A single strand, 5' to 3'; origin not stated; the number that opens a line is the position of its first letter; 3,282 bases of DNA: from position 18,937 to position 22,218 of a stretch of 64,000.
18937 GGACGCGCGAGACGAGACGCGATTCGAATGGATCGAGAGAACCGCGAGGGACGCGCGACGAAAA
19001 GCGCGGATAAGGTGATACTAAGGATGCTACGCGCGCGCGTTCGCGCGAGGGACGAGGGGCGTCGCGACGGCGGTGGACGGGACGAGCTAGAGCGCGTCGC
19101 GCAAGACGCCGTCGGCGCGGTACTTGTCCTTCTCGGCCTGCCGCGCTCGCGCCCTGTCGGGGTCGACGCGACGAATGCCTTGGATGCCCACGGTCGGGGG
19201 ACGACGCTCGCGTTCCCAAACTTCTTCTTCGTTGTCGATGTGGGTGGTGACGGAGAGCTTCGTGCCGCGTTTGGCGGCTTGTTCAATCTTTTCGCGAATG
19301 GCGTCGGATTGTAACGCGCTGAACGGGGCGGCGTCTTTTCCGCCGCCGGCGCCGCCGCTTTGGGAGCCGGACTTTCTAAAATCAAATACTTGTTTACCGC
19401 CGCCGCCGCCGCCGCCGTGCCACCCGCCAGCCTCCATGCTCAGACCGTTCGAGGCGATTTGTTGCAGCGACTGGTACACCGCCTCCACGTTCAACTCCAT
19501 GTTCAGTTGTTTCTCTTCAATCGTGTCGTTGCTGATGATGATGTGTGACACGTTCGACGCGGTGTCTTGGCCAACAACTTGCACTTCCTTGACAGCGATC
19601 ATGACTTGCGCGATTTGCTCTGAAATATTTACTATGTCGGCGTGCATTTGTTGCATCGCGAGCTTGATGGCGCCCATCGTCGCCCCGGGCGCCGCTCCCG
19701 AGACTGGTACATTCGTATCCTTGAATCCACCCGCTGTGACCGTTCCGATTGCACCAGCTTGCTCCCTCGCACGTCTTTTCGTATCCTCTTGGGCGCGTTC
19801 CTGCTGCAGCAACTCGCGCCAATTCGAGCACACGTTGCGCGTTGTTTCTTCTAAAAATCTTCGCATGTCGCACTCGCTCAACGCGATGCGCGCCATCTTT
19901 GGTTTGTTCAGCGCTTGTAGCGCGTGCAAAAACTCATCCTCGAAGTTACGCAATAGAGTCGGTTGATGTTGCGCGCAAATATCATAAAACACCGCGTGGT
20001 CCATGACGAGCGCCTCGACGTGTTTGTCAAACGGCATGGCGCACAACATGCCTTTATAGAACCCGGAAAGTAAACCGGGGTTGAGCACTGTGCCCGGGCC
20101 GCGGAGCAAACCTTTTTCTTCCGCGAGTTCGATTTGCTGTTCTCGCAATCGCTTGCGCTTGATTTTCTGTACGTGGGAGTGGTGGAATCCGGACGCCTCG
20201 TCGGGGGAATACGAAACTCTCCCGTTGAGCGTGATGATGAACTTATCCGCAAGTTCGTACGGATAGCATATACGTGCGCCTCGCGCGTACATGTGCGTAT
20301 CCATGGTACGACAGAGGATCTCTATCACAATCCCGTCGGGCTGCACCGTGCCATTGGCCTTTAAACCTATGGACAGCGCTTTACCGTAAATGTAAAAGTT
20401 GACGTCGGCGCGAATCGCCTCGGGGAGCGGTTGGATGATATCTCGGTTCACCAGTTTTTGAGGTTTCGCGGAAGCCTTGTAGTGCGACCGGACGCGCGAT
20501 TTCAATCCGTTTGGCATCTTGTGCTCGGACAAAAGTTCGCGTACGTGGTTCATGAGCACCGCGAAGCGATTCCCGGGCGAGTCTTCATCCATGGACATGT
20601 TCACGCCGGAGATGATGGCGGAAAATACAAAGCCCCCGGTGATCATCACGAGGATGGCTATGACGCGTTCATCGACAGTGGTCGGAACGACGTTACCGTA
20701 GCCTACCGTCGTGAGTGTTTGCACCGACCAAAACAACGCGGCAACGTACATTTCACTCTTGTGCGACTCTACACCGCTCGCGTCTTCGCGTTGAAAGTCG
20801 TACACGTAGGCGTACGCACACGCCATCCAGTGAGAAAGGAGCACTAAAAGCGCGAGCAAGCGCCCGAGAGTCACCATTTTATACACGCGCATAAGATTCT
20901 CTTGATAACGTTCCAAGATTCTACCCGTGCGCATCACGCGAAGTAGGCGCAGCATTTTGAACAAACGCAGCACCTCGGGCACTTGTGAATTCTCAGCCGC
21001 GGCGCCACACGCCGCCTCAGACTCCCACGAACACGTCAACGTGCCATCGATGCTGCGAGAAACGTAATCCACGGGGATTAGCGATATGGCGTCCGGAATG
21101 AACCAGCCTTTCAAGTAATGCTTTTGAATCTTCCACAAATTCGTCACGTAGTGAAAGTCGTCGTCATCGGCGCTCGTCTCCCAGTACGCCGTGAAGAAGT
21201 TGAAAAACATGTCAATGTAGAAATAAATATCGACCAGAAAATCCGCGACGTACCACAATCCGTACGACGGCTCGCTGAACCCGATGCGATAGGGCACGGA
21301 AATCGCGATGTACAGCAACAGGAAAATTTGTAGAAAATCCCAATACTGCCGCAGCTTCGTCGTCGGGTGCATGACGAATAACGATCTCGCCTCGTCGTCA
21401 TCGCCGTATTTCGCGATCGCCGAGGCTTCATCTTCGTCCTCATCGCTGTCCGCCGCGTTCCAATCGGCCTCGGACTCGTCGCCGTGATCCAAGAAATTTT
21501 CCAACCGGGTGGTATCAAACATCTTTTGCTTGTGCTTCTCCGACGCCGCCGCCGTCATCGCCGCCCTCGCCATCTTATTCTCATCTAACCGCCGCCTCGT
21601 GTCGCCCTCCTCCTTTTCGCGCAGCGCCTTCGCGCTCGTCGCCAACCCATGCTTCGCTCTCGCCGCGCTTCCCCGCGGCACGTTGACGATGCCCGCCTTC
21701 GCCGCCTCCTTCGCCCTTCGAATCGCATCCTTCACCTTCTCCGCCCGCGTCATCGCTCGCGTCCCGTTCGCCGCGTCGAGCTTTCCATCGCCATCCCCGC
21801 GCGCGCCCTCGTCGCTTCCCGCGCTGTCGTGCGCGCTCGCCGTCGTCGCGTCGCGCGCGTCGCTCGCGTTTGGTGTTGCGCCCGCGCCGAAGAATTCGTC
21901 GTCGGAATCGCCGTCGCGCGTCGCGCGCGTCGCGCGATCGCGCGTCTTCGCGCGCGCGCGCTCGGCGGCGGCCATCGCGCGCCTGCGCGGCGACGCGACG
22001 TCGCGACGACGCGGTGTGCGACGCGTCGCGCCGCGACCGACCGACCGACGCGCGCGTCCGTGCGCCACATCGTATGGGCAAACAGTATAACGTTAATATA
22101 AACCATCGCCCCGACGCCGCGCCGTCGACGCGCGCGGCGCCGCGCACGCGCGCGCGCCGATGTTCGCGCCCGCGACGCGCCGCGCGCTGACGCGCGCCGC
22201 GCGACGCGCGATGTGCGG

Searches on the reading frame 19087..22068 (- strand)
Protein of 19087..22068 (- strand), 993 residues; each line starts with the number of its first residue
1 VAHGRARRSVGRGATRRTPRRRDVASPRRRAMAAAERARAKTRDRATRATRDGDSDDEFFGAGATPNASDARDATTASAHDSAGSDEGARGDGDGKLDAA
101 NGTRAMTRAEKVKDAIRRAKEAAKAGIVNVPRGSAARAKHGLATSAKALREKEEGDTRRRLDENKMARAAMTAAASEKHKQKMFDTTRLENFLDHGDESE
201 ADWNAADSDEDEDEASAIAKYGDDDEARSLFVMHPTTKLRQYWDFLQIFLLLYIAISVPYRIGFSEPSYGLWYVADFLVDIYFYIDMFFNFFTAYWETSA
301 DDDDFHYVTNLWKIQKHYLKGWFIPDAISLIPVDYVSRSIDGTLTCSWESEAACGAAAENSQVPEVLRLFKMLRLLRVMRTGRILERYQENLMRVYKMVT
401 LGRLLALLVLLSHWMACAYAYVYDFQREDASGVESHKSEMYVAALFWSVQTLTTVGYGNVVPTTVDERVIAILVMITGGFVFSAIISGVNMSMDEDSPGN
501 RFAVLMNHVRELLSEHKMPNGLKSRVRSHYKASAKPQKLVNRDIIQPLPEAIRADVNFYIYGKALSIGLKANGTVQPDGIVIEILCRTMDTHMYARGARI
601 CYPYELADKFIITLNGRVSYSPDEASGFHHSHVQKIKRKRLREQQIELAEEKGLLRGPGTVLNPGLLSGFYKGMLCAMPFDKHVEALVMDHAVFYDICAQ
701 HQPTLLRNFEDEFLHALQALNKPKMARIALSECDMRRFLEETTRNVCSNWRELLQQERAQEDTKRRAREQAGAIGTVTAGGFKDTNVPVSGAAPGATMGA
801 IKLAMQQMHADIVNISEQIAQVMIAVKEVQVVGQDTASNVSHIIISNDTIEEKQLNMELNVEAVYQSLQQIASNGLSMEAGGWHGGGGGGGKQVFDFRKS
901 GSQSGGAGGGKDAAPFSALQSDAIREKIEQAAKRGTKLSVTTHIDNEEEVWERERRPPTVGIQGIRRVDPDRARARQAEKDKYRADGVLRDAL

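Call 22: search_protein_families(library=pfam, proteins=[window:19087-22068:-], max_evalue=0.01)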
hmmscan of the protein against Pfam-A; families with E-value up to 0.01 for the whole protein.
window:19087-22068:- (993 aa): 3 families
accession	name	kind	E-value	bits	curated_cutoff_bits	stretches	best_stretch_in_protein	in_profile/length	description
PF00520.37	Ion_trans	-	9.7e-28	97.4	25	1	241-489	2-228/241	Ion transport protein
PF07885.22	Ion_trans_2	-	1.2e-11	44.8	22.5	1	424-487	16-71/79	Ion channel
PF01007.26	IRK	-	0.0076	16.5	22.7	0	435-488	78-128/141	Inward rectifier potassium channel transmembrane domain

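Call 53: search_solved_structures(query=window:19087-22068:-, max_evalue=0.001, show_alignments=0)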
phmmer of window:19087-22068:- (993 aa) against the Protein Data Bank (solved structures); distinct sequences matched with E-value up to 0.001: 180 (the best 60 are shown).
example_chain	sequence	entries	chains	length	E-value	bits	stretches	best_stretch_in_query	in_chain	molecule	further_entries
8eow_A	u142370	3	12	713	2.8e-30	108.2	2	436-617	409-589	Potassium voltage-gated channel subfamily H member 1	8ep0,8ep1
6pbx_A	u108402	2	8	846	6.1e-30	107.1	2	436-616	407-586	Potassium voltage-gated channel subfamily H member 1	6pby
5k7l_A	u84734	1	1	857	6.5e-30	107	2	436-616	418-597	Potassium voltage-gated channel subfamily H member 1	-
6gyn_A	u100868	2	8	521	1.2e-29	106.1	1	226-573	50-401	Potassium/sodium hyperpolarization-activated cyclic nucleotide-gated channel 4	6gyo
7yid_A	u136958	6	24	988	5.3e-29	104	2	436-566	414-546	Potassium voltage-gated channel subfamily H member 5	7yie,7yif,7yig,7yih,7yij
9bc6_A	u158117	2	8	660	1.4e-28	102.6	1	220-564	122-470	Potassium/sodium hyperpolarization-activated cyclic nucleotide-gated channel 1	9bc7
5u6o_A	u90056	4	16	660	2.6e-28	101.7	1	220-564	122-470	Potassium/sodium hyperpolarization-activated cyclic nucleotide-gated channel 1 | Potassium/sodium hyperpolarization-activated cyclic nucleotide-gated channel 11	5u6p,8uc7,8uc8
6uqg_A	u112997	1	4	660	5.9e-28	100.6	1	220-564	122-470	Potassium/sodium hyperpolarization-activated cyclic nucleotide-gated channel 1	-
8y60_A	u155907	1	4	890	5.9e-28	100.5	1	221-562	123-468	Potassium/sodium hyperpolarization-activated cyclic nucleotide-gated channel 1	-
9pxn_B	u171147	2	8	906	6.1e-28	100.5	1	221-562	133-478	Potassium/sodium hyperpolarization-activated cyclic nucleotide-gated channel 1,Thermostabl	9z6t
9r1t_A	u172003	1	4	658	1.3e-27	99.4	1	220-572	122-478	Potassium/sodium hyperpolarization-activated cyclic nucleotide-gated channel 1,Potassium/s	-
9r1v_A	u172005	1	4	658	1.3e-27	99.4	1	220-572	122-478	Potassium/sodium hyperpolarization-activated cyclic nucleotide-gated channel 1,Potassium/s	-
5va3_A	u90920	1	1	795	2.3e-27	98.6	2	438-561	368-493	Potassium voltage-gated channel subfamily H member 2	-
9chp_A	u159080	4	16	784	4.3e-27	97.7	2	438-561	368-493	Potassium voltage-gated channel subfamily H member 2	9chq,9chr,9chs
5va1_A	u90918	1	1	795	4.6e-27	97.6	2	438-561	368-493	Potassium voltage-gated channel subfamily H member 2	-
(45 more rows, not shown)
